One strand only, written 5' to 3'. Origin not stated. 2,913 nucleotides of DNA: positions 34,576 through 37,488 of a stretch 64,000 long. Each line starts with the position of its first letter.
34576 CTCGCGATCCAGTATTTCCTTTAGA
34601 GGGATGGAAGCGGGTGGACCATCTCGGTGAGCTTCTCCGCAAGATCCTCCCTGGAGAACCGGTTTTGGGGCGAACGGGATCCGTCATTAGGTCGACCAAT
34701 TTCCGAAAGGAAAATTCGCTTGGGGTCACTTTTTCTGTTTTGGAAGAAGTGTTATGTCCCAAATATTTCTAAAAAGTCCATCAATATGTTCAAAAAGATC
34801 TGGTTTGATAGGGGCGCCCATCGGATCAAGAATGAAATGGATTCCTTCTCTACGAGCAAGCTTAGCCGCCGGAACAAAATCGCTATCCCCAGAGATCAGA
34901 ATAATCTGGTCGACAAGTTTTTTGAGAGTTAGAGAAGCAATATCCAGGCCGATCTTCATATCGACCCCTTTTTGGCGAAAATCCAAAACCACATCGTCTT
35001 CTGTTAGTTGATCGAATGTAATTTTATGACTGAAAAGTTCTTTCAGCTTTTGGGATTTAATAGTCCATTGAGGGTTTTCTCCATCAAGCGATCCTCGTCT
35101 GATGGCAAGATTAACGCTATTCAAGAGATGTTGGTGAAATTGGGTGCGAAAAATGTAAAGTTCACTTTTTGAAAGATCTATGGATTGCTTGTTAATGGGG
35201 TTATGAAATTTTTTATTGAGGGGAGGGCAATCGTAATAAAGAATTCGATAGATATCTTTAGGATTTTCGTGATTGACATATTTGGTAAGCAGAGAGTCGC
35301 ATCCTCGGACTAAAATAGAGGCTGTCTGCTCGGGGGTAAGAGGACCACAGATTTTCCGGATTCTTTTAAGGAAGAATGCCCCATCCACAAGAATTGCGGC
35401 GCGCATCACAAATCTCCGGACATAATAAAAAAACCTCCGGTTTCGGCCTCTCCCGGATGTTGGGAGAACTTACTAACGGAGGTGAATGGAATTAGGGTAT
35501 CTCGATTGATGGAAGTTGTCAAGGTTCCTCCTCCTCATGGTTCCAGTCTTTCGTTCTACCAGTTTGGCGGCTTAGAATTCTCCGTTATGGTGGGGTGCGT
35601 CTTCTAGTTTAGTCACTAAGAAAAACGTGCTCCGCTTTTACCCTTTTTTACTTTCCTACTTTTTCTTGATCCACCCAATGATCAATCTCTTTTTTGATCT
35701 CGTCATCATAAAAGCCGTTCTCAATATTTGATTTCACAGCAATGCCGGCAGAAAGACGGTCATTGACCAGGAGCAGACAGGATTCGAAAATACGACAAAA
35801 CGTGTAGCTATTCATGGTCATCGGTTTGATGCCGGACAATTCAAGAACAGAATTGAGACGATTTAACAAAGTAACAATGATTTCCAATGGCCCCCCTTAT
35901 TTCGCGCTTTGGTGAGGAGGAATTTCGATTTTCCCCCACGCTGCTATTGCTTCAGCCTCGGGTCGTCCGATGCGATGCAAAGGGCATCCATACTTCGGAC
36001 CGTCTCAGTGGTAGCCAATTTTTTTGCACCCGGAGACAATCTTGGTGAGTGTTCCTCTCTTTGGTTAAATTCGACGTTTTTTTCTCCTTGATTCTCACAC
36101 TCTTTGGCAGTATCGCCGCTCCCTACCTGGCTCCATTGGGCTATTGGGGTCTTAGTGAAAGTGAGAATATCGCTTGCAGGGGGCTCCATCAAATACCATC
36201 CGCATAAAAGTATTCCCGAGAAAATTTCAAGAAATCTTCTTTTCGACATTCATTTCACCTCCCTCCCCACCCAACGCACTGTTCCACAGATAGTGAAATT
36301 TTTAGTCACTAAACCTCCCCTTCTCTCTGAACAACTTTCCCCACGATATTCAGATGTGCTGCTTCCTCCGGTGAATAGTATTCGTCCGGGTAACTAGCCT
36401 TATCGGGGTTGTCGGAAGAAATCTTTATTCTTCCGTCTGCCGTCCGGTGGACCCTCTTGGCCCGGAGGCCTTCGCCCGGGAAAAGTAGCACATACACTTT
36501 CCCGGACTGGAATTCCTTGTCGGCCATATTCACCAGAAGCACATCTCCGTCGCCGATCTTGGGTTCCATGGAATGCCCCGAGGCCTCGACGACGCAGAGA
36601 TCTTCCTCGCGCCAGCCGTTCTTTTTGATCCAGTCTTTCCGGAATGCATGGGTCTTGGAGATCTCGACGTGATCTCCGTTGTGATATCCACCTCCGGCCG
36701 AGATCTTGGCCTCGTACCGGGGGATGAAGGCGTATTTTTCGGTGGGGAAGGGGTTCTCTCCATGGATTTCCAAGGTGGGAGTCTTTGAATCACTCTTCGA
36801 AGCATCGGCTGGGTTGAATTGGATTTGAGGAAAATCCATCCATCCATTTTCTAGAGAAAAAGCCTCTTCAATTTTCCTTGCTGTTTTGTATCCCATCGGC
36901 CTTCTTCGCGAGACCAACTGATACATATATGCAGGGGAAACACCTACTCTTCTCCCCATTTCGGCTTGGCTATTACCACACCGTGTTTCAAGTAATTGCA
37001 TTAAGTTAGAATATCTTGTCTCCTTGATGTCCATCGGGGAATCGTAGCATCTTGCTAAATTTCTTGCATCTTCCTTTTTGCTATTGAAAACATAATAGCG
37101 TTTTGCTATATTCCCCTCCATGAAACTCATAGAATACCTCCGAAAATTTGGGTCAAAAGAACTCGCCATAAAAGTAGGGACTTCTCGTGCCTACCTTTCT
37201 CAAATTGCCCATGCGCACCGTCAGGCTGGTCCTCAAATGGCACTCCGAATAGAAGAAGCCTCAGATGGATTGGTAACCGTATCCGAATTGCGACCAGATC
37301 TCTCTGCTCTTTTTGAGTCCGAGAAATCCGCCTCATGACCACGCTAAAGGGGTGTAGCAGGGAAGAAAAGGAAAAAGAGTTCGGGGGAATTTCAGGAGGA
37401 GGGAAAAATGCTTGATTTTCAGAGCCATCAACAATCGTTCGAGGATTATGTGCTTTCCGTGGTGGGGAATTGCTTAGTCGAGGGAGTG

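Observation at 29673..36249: AT-rich accessory island in the rexAB-equivalent slot between OL/PL and cI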

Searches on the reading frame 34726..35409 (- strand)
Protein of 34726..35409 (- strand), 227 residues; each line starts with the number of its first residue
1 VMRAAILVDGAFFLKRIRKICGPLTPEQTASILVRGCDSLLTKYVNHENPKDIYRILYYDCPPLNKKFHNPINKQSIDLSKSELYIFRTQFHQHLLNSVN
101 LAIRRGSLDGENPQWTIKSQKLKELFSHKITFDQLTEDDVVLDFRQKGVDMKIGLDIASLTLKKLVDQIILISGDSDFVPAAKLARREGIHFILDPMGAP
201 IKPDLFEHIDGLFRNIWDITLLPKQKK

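Call 3: search_protein_families(library=pfam, proteins=[window:34726-35409:-], max_evalue=0.01)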
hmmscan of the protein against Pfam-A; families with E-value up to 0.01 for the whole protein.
window:34726-35409:- (227 aa): 1 family
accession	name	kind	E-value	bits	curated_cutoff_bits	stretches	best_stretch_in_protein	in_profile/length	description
PF01936.24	NYN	-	4.4e-09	37.4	24.2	1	128-194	56-124/145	NYN domain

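Call 4: search_protein_families(library=padloc, proteins=[window:34726-35409:-], max_evalue=0.01)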
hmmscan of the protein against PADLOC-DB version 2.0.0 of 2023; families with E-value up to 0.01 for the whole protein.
window:34726-35409:- (227 aa): 2 families
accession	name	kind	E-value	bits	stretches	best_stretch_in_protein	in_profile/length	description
PDLC01154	NYN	-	1.3e-05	22.7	1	144-189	226-269/310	"LabA-like protein, NYN family nuclease"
PDLC04163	HEC-09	-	0.0038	14.9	1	143-186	100-143/203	-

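Call 5: search_protein_families(library=ncbifam, proteins=[window:34726-35409:-], max_evalue=0.01)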
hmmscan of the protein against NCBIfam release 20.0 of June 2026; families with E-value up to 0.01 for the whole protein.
window:34726-35409:- (227 aa): 0 families

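Call 8: search_protein_families(library=phrogs, proteins=[window:34726-35409:-], max_evalue=0.001)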
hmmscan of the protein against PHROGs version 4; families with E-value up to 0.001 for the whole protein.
window:34726-35409:- (227 aa): 1 family
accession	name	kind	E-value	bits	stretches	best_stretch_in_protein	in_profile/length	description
phrog_5783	-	unknown function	5.1e-79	266.3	1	1-213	1-218/246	-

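Call 24: search_solved_structures(query=window:34726-35409:-, max_evalue=1)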
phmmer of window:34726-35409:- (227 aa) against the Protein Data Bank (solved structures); distinct sequences matched with E-value up to 1: 1.
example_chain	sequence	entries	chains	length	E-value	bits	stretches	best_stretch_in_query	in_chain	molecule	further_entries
2k4z_A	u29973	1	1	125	0.44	13.5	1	127-179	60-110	DsrR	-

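Call 71: search_dna_similar(query=window:34726-35409:-, collection=phages, mode=protein, max_rows=12)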
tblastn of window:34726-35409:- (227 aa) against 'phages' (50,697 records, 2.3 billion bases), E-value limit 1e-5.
Records with a match: 65; places in all: 66; records where one place covers at least 80% of the query: 65.
Best place of each record, by identity: <60% 65.
By first word of the organism name: Stx2a-converting 48; Escherichia 6; Bacteriophage 3; Burkholderia 2; Streptococcus 2; Moraxella 1; Dorea 1; Lactococcus 1; Proteus 1.
By host as written in the record: - 55; Burkholderia thailandensis 2; Moraxella catarrhalis 1; Dorea sp. 000433215 DA134 1; Lactococcus garvieae strain Bacchus 1; Streptococcus azizii 13-1151-1 1; Streptococcus azizii 1206367 1; Proteus mirabilis 1; and 2 more.
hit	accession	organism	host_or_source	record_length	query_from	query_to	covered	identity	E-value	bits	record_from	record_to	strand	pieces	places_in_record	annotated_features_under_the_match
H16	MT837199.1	Bacteriophage sp.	human fecal samples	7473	2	212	93%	53.6%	9e-65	222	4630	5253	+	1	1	record has no annotation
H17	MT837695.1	Bacteriophage sp.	human fecal samples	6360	2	212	93%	48.8%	3e-59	206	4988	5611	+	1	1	record has no annotation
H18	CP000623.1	Burkholderia phage phiE202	Burkholderia thailandensis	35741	2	212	93%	48.7%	2e-58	203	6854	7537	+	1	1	gp9, Cpp15 | gp8, hypothetical protein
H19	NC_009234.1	Burkholderia phage phiE202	Burkholderia thailandensis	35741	2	212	93%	48.7%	2e-58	203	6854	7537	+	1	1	NYN domain-containing protein | gp8, hypothetical protein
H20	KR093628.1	Moraxella phage Mcat4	Moraxella catarrhalis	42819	2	213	93%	47.2%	3e-58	203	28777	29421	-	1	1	hypothetical protein (x2)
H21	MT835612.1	Bacteriophage sp.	human fecal samples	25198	2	212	93%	47.2%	4e-53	188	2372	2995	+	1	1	record has no annotation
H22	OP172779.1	Dorea phage DO134P1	Dorea sp. 000433215 DA134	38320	2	212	93%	46.9%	6e-56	196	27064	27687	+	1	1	hypothetical protein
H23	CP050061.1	Lactococcus phage Bacchus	Lactococcus garvieae strain Bacchus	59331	3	212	93%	46.0%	2e-50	181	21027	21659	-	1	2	record has no annotation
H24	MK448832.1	Streptococcus phage Javan85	Streptococcus azizii 13-1151-1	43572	2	212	93%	43.4%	2e-50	181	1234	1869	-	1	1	hypothetical protein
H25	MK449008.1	Streptococcus phage Javan84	Streptococcus azizii 1206367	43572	2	212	93%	43.4%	2e-50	181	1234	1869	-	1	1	hypothetical protein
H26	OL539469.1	Proteus phage vB_PmiP_Brookers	Proteus mirabilis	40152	1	212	93%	39.1%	5e-42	157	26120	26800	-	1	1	putative NYN domain-containing protein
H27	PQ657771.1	Escherichia phage EC.P3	Escherichia coli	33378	1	212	93%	38.9%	2e-41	155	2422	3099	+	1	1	hypothetical protein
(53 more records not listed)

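Call 73: get_annotated_region(hit=H24, flank=4000)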
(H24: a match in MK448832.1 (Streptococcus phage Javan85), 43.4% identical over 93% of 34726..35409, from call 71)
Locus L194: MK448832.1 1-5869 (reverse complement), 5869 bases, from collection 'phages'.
description: Streptococcus phage Javan85, complete genome.
organism: Streptococcus phage Javan85 (NCBI taxid 2548310)
taxonomy: Viruses; Duplodnaviria; Heunggongvirae; Uroviricota; Caudoviricetes
host: Streptococcus azizii 13-1151-1; source: -; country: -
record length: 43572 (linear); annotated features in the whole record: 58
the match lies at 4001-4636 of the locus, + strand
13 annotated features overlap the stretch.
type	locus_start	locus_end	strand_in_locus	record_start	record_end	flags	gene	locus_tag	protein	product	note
CDS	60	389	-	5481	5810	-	-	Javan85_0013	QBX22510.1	hypothetical protein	-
CDS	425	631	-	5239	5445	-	-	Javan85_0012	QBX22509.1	hypothetical protein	-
CDS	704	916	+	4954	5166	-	-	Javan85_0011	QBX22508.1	hypothetical protein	-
CDS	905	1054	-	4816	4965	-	-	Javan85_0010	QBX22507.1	hypothetical protein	-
CDS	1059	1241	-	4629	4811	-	-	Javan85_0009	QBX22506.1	transcriptional regulator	-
CDS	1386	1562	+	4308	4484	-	-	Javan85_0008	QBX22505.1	hypothetical protein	-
CDS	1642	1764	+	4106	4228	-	-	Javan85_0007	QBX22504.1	hypothetical protein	-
CDS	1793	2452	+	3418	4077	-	-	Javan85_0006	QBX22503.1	hypothetical protein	-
CDS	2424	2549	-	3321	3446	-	-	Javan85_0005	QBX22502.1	hypothetical protein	-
CDS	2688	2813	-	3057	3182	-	-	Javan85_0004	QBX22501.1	hypothetical protein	-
CDS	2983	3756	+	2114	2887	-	-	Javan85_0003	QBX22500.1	pleiotropic regulator of exopolysaccharide synthesis, competence and biofilm formation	Pleiotropic regulator of exopolysaccharide synthesis, competence and biofilm formation Ftr, XRE family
CDS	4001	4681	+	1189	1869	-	-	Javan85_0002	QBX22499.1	hypothetical protein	FIG01109761: hypothetical protein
CDS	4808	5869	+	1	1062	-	-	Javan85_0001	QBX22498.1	integrase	-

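Call 74: get_annotated_region(hit=H20, flank=4000)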
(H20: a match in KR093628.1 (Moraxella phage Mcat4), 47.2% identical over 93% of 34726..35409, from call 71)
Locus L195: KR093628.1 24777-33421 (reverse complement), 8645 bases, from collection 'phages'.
description: Moraxella phage Mcat4, complete genome.
organism: Moraxella phage Mcat4 (NCBI taxid 1647550)
taxonomy: Viruses; Duplodnaviria; Heunggongvirae; Uroviricota; Caudoviricetes
host: Moraxella catarrhalis; source: sputum; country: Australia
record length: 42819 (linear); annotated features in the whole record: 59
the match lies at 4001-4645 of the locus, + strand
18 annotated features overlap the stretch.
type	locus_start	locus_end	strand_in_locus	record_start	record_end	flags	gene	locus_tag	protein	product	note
CDS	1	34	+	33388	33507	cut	-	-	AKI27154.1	hypothetical protein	-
CDS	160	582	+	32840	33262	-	-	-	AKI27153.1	hypothetical protein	-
CDS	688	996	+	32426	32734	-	-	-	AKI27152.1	hypothetical protein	-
CDS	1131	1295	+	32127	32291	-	-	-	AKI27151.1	hypothetical protein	-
CDS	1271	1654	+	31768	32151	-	-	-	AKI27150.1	hypothetical protein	-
CDS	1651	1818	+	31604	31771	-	-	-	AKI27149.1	hypothetical protein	-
CDS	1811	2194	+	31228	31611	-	-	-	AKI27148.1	hypothetical protein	-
CDS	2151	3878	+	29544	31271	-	-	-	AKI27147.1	terminase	-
CDS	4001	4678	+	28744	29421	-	-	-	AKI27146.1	hypothetical protein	-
CDS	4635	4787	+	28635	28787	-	-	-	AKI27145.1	hypothetical protein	-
CDS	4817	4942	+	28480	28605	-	-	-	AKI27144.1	hypothetical protein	-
CDS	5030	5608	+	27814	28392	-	-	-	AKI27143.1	hypothetical protein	-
CDS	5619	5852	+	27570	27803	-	-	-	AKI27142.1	hypothetical protein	-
CDS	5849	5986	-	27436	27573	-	-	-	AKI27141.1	hypothetical protein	-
CDS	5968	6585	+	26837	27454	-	-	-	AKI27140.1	coat protein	-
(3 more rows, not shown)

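Call 75: search_dna_similar(query=window:34726-35409:-, collection=phages, mode=protein, max_rows=12, rows=spread)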
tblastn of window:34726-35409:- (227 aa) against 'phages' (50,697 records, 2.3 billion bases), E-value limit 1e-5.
Records with a match: 65; places in all: 66; records where one place covers at least 80% of the query: 65.
Best place of each record, by identity: <60% 65.
By first word of the organism name: Stx2a-converting 48; Escherichia 6; Bacteriophage 3; Burkholderia 2; Streptococcus 2; Moraxella 1; Dorea 1; Lactococcus 1; Proteus 1.
By host as written in the record: - 55; Burkholderia thailandensis 2; Moraxella catarrhalis 1; Dorea sp. 000433215 DA134 1; Lactococcus garvieae strain Bacchus 1; Streptococcus azizii 13-1151-1 1; Streptococcus azizii 1206367 1; Proteus mirabilis 1; and 2 more.
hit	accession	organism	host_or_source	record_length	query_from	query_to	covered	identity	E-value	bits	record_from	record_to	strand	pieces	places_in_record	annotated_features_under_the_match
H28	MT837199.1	Bacteriophage sp.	human fecal samples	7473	2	212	93%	53.6%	9e-65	222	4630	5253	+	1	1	record has no annotation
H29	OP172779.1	Dorea phage DO134P1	Dorea sp. 000433215 DA134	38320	2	212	93%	46.9%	6e-56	196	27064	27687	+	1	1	hypothetical protein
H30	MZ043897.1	Escherichia phage E212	Escherichia coli K88 cvcc83902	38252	1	212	93%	38.9%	2e-41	155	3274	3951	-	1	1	hypothetical protein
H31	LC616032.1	Stx2a-converting phage Stx2_EH1965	-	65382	1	212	93%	38.9%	2e-41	155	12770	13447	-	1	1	none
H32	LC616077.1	Stx2a-converting phage Stx2_13518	-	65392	1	212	93%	38.9%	2e-41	155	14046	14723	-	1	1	none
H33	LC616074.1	Stx2a-converting phage Stx2_10902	-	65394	1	212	93%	38.9%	2e-41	155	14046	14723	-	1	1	none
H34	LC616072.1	Stx2a-converting phage Stx2_PV03-14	-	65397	1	212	93%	38.9%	2e-41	155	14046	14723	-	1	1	none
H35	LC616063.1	Stx2a-converting phage Stx2_3418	-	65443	1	212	93%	38.9%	2e-41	155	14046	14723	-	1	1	none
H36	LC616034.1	Stx2a-converting phage Stx2_EH0337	-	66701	1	212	93%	38.9%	2e-41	155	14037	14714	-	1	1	none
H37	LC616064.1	Stx2a-converting phage Stx2_453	-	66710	1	212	93%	38.9%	2e-41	155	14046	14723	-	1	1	none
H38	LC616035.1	Stx2a-converting phage Stx2_13E027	-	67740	1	212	93%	38.9%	2e-41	155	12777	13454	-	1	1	none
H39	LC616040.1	Stx2a-converting phage Stx2_3993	-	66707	1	212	93%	38.9%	2e-41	155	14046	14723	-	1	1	none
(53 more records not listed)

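Call 76: get_annotated_region(hit=H32, flank=5000)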
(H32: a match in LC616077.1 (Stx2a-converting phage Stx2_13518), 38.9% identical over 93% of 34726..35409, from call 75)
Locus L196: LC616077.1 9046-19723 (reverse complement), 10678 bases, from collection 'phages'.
description: Stx2a-converting phage Stx2_13518 DNA, complete genome.
organism: Stx2a-converting phage Stx2_13518 (NCBI taxid 2816186)
taxonomy: Viruses; Duplodnaviria; Heunggongvirae; Uroviricota; Caudoviricetes; Sepvirinae
host: -; source: -; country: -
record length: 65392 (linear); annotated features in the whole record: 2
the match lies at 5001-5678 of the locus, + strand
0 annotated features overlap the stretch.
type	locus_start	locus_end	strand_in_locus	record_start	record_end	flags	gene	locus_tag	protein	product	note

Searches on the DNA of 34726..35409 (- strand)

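Call 77: search_dna_similar(query=L196:2500-8500:+, collection=ecoli_genomes, mode=near, max_rows=3)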
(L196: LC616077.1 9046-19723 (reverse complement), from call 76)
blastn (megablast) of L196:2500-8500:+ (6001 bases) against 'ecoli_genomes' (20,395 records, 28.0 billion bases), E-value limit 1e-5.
In 71 record(s) the limit of 40 matching pieces per record was reached: places in those records are undercounted.
Records with a match: 7392; places in all: 31574; records where one place covers at least 80% of the query: 9.
Genomes with a match: 4499 of 5426; with a place that covers at least 80% of the query: 9. Places per genome that has any: lowest 1, median 4, highest 52. On chromosomes: 24254 places; on plasmids: 7320.
Best place of each record, by identity: >=99% 36; 95-99% 4981; 90-95% 2221; 80-90% 149; 60-80% 5.
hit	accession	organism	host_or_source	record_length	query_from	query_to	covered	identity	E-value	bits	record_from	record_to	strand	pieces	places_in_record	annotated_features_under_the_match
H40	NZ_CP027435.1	Escherichia coli strain 2014C-3599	missing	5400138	1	6001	100%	100.0%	0e+0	11082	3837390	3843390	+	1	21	IS3 family transposase | LexA family transcriptional regulator | Nmad5 family putative nucleotide modification protein (x2) | PIN domain-containing protein | NYN domain-containing protein | and 7 other names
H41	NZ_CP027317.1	Escherichia coli strain 2015C-3107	Homo sapiens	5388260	1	6001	100%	100.0%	0e+0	11082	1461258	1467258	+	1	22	IS3 family transposase | LexA family transcriptional regulator | Nmad5 family putative nucleotide modification protein (x2) | hypothetical protein (x3) | NYN domain-containing protein | and 5 other names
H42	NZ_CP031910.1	Escherichia coli O121:H19 strain FWSEC0006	Homo sapiens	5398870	1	6001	100%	100.0%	0e+0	11082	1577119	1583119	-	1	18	IS3 family transposase | LexA family transcriptional regulator | NYN domain-containing protein | Nmad5 family putative nucleotide modification protein (x2) | hypothetical protein (x3) | and 5 other names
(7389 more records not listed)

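Call 78: get_annotated_region(hit=H40, flank=2500)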
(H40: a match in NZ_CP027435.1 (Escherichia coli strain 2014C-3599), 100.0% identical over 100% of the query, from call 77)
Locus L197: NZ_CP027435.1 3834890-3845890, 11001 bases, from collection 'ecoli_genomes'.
description: Escherichia coli strain 2014C-3599 chromosome, complete genome
organism: Escherichia coli strain 2014C-3599 (NCBI taxid 562)
replicon: chromosome; assembly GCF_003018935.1
host: missing; source: missing; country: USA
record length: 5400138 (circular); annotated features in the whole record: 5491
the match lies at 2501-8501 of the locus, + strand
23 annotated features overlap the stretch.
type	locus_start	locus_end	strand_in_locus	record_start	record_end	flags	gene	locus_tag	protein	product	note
CDS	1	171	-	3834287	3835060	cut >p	-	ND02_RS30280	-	DnaB helicase C-terminal domain-containing protein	incomplete; partial in the middle of a contig; missing N-terminus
CDS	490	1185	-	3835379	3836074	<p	-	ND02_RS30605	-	DnaB-like helicase C-terminal domain-containing protein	incomplete; partial in the middle of a contig; missing C-terminus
CDS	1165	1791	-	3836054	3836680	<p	-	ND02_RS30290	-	DnaB-like helicase N-terminal domain-containing protein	incomplete; partial in the middle of a contig; missing C-terminus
CDS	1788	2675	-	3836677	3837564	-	-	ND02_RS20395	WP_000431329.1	replication protein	-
CDS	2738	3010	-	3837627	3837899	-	-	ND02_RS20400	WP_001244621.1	hypothetical protein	-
CDS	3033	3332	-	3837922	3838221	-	-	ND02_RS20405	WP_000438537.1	CII family transcriptional regulator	-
CDS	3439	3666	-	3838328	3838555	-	-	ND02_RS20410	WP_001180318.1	helix-turn-helix transcriptional regulator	-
CDS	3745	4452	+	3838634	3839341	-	-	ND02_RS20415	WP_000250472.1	LexA family transcriptional regulator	-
CDS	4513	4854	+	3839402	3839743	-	-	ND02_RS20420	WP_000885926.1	DUF3024 domain-containing protein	-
CDS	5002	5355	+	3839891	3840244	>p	-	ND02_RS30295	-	PIN domain-containing protein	incomplete; partial in the middle of a contig; missing C-terminus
CDS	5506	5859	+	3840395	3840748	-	-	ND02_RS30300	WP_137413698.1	NYN domain-containing protein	-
CDS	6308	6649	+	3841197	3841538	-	-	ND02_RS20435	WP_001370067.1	transcriptional antitermination N peptide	-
CDS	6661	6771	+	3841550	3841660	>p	-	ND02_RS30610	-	Nmad5 family putative nucleotide modification protein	incomplete; partial in the middle of a contig; missing C-terminus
CDS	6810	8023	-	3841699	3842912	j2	-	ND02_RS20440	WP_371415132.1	IS3 family transposase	programmed frameshift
sequence_feature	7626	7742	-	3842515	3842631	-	-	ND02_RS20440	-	-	AL1L pseudoknot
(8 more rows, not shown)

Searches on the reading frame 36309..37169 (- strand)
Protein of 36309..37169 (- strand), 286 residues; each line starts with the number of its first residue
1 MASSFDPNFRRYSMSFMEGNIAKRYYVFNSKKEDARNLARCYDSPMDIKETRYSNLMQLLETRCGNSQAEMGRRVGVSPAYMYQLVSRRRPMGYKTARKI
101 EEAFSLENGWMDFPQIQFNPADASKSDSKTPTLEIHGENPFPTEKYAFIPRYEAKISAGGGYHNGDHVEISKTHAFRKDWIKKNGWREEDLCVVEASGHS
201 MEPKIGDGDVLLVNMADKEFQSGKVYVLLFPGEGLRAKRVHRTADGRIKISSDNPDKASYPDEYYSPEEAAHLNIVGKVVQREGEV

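Call 3: search_protein_families(library=pfam, proteins=[window:36309-37169:-], max_evalue=0.01)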
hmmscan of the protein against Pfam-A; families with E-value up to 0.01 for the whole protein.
window:36309-37169:- (286 aa): 3 families
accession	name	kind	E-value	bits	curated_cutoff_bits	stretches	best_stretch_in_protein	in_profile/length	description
PF00717.28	Peptidase_S24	-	2e-17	63.4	23.3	1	154-280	4-116/116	Peptidase S24-like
PF01381.28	HTH_3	-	0.0035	17.8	23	1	56-104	1-48/55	Helix-turn-helix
PF13560.12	HTH_31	-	0.0053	17.5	27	0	62-100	11-50/64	Helix-turn-helix domain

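Call 4: search_protein_families(library=padloc, proteins=[window:36309-37169:-], max_evalue=0.01)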
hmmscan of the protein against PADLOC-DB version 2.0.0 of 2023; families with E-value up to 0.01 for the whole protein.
window:36309-37169:- (286 aa): 0 families

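Call 5: search_protein_families(library=ncbifam, proteins=[window:36309-37169:-], max_evalue=0.01)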
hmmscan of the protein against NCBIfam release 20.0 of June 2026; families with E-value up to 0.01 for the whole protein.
window:36309-37169:- (286 aa): 1 family
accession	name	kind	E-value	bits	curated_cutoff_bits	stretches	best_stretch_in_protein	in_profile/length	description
TIGR02754.1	sod_Ni_protease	equivalog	4.1e-05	24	63.25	1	197-263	4-74/90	nickel-type superoxide dismutase maturation protease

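Call 7: search_protein_families(library=phrogs, proteins=[window:36309-37169:-], max_evalue=0.001)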
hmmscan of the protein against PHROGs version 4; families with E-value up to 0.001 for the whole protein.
window:36309-37169:- (286 aa): 5 families
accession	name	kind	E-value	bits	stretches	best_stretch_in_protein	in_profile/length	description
phrog_4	-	transcription regulation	3.4e-33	116.2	1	45-280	130-333/400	transcriptional repressor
phrog_6201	-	transcription regulation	1.5e-21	77.5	1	182-281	19-113/121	CI-like repressor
phrog_5736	-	transcription regulation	1e-15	59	1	46-118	1-72/133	transcriptional regulator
phrog_12107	-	transcription regulation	3.3e-09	37.8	1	46-133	2-95/142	transcriptional repressor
phrog_8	-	transcription regulation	6.7e-07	30.1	1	42-104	67-128/346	transcriptional regulator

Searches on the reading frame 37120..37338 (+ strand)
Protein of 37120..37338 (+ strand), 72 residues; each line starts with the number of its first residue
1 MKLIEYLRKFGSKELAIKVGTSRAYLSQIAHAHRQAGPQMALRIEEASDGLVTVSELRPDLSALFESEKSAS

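Call 7: search_protein_families(library=phrogs, proteins=[window:37120-37338:+], max_evalue=0.001)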
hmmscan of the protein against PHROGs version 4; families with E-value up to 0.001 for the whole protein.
window:37120-37338:+ (72 aa): 2 families
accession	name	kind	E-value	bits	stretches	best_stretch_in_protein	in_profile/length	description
phrog_35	-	transcription regulation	4.6e-13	50.6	1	1-62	76-138/181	transcriptional repressor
phrog_10248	-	unknown function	8.7e-11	43.6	1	2-64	5-69/103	-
